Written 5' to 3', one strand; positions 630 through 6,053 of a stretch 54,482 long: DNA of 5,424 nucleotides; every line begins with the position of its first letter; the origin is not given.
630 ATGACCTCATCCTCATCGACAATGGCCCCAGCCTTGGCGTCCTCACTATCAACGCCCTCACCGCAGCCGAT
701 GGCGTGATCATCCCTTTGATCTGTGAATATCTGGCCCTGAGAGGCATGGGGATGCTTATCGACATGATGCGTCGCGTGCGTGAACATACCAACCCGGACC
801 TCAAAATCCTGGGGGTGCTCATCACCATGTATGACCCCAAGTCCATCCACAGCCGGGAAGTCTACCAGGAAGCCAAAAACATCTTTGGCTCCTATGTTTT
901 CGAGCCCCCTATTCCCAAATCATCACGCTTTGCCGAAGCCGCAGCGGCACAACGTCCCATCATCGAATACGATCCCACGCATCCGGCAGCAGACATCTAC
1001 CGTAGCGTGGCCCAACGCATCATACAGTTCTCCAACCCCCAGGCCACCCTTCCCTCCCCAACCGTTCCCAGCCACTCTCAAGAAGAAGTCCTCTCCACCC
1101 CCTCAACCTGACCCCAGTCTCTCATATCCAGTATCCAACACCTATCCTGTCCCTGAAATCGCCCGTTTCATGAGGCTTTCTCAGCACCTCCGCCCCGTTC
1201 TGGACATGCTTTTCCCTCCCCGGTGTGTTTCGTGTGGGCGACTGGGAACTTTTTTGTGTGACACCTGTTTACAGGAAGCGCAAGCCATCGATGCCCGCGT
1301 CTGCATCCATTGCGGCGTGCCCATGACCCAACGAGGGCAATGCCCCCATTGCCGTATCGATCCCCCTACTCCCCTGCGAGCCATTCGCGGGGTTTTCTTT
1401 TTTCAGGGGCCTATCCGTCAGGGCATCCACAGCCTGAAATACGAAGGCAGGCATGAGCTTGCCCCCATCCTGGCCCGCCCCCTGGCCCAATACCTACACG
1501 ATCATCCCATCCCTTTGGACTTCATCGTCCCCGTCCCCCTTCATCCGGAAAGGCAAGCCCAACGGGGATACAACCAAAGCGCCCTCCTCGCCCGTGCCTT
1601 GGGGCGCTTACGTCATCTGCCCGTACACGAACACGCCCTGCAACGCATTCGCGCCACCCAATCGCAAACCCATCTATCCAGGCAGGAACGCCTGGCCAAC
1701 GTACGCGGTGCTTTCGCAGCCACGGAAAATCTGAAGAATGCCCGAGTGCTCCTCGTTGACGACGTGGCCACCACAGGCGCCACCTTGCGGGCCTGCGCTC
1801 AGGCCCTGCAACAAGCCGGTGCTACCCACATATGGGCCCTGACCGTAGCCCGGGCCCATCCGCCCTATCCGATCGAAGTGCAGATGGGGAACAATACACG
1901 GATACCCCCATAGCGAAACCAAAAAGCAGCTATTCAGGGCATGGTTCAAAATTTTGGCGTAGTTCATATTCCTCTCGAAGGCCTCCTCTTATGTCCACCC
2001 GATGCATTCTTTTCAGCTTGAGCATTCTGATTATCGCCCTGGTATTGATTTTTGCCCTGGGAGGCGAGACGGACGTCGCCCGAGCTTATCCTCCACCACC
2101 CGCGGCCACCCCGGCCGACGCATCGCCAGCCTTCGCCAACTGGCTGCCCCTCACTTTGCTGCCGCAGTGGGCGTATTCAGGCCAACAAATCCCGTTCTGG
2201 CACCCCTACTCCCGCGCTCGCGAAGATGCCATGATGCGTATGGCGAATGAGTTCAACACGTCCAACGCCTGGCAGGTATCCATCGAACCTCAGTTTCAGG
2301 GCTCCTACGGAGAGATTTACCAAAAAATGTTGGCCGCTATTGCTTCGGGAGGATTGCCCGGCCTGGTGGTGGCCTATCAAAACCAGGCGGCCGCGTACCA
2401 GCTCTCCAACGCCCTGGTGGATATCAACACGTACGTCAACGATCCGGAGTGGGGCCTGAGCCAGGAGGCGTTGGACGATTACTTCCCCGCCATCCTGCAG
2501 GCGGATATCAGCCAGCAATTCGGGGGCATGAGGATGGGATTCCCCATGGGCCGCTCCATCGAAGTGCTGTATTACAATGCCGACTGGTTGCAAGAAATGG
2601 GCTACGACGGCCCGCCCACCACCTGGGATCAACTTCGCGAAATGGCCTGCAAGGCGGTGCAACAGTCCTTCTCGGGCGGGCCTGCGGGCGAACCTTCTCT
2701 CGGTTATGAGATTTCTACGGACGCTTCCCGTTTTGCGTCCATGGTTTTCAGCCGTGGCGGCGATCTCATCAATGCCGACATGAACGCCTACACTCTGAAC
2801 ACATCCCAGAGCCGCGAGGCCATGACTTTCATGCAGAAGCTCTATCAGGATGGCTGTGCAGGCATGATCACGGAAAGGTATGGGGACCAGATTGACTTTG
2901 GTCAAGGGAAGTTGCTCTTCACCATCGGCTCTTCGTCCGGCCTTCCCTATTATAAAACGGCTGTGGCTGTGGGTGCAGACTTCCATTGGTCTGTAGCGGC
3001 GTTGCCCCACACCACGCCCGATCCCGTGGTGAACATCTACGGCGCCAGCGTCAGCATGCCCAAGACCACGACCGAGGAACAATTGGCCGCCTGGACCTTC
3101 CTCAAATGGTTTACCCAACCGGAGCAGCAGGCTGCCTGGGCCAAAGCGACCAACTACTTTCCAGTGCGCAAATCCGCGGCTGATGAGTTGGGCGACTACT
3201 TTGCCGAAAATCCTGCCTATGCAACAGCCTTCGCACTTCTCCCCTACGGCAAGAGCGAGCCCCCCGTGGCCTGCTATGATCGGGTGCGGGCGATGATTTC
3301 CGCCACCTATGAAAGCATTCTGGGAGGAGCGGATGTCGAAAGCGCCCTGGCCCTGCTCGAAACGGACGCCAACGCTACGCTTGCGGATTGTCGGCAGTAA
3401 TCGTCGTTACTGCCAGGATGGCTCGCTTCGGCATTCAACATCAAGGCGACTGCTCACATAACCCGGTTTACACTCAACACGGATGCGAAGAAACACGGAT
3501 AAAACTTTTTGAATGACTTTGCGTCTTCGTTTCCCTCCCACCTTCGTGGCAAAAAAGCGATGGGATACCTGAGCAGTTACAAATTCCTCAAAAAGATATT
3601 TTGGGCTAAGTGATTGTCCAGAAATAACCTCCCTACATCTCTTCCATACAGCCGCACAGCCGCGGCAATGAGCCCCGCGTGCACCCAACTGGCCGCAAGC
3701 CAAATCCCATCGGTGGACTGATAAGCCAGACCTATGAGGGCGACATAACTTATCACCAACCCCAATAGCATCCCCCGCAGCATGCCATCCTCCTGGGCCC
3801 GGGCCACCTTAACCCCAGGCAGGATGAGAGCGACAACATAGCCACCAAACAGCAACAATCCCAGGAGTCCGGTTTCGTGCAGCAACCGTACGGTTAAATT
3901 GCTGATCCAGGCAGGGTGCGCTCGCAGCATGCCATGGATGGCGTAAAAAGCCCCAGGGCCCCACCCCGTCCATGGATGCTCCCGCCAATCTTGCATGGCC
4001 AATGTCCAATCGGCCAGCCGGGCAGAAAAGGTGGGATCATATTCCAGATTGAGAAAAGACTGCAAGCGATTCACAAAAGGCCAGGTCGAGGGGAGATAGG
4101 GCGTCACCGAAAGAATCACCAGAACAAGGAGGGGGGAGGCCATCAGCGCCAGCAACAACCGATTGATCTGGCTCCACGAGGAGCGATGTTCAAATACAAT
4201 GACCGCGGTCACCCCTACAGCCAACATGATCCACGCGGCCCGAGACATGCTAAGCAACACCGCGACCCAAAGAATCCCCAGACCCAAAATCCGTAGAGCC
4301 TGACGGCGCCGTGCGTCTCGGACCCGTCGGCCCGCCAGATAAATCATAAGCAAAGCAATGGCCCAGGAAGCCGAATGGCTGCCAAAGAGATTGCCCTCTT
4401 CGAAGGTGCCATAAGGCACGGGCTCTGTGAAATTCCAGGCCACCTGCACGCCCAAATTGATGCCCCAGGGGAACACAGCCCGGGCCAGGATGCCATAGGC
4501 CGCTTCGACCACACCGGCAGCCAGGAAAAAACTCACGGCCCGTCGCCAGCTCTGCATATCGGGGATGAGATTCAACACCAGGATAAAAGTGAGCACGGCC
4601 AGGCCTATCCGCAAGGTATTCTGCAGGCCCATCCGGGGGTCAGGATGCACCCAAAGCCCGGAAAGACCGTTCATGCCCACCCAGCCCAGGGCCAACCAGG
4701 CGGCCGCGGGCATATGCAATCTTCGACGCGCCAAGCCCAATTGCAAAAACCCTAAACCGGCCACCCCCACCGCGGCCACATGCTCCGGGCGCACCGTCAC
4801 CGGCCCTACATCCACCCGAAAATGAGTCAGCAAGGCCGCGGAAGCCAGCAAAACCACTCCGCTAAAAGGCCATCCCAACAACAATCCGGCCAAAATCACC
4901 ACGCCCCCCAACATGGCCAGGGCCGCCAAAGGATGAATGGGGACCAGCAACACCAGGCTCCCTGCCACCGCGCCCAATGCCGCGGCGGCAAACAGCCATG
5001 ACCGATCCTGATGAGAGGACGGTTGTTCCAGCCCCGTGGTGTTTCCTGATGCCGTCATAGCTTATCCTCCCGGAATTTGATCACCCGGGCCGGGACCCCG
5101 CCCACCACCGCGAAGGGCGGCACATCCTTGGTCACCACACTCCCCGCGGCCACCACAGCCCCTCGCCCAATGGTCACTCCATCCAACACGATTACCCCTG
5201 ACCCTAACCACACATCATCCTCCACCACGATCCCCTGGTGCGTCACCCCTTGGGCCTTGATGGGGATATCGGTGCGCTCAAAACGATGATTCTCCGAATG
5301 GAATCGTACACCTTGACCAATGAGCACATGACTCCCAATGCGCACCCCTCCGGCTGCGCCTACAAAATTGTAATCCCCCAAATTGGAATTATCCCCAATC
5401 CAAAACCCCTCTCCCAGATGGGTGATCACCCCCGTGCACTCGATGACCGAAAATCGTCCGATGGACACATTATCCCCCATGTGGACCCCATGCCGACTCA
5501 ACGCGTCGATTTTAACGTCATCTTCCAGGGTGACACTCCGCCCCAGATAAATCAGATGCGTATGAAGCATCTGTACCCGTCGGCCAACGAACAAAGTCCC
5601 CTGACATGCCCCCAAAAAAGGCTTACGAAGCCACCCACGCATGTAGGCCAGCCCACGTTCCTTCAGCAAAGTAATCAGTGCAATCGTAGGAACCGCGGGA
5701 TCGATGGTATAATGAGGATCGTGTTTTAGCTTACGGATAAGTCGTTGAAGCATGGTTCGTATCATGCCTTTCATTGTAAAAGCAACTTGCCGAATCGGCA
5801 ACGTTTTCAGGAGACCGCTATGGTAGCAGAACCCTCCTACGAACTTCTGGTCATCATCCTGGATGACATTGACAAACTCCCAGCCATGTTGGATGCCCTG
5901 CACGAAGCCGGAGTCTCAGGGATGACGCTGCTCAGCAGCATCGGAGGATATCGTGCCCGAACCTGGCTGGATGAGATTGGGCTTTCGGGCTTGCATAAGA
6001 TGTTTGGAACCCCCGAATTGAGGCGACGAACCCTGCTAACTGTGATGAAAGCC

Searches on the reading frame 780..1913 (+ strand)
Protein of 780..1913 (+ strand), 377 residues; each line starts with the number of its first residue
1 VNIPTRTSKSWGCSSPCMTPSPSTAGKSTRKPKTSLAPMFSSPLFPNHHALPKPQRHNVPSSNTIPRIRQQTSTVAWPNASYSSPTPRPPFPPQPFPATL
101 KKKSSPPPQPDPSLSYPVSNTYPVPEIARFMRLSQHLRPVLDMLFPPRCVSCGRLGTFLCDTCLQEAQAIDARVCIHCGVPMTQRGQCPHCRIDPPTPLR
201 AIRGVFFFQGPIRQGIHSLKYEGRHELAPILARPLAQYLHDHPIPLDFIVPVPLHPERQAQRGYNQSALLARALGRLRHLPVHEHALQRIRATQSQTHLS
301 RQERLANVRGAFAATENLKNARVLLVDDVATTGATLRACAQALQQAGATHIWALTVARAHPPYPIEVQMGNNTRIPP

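Call 86: search_protein_families(library=pfam, proteins=[window:780-1913:+], max_evalue=0.0001)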
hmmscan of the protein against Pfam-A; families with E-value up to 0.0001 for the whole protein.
window:780-1913:+ (377 aa): 2 families
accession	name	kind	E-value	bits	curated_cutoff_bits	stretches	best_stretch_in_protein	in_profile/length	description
PF18912.6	DZR_2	-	5.7e-11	42.5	27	1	140-192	1-56/56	Double zinc ribbon domain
PF00156.33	Pribosyltran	-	3e-08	33.6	26.3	1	300-358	79-125/158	Phosphoribosyl transferase domain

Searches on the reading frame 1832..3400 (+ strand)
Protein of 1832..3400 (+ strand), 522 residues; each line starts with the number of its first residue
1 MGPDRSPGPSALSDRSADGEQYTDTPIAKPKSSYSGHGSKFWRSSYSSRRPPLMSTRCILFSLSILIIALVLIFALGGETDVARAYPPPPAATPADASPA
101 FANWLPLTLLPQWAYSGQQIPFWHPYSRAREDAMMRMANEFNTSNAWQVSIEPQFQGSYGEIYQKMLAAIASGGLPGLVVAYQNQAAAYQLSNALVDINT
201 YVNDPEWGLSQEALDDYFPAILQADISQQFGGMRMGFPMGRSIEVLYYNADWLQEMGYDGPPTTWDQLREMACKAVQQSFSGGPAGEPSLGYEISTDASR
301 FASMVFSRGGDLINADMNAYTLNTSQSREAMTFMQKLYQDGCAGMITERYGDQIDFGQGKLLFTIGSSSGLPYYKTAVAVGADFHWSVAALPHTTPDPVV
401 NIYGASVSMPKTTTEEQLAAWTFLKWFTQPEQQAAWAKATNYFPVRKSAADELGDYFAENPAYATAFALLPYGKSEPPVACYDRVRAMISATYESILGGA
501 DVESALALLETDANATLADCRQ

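Call 86: search_protein_families(library=pfam, proteins=[window:1832-3400:+], max_evalue=0.0001)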
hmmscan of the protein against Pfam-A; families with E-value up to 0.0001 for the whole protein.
window:1832-3400:+ (522 aa): 2 families
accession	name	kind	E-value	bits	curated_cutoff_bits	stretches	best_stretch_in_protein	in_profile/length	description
PF13416.11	SBP_bac_8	-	2e-38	133.2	27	1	137-465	2-279/279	Bacterial extracellular solute-binding protein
PF01547.30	SBP_bac_1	-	1e-24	88.6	26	1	149-434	24-307/307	Bacterial extracellular solute-binding protein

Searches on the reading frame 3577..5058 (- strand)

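Call 86: search_protein_families(library=pfam, proteins=[window:3577-5058:-], max_evalue=0.0001)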
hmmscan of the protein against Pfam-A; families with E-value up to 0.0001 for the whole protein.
window:3577-5058:- (493 aa): 1 family
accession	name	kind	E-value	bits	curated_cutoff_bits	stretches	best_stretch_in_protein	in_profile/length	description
PF04932.20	Wzy_C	-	6.8e-14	52.3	31.7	1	260-404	3-148/149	O-Antigen ligase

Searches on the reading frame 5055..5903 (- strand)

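Call 86: search_protein_families(library=pfam, proteins=[window:5055-5903:-], max_evalue=0.0001)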
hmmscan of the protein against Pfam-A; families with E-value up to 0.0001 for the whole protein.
window:5055-5903:- (282 aa): 2 families
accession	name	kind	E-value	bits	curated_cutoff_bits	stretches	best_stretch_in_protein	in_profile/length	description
PF00132.30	Hexapep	-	1e-17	63.4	27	1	224-259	1-36/36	Bacterial transferase hexapeptide (six repeats)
PF14602.12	Hexapep_2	-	4.8e-08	33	27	1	225-259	2-34/34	Hexapeptide repeat of succinyl-transferase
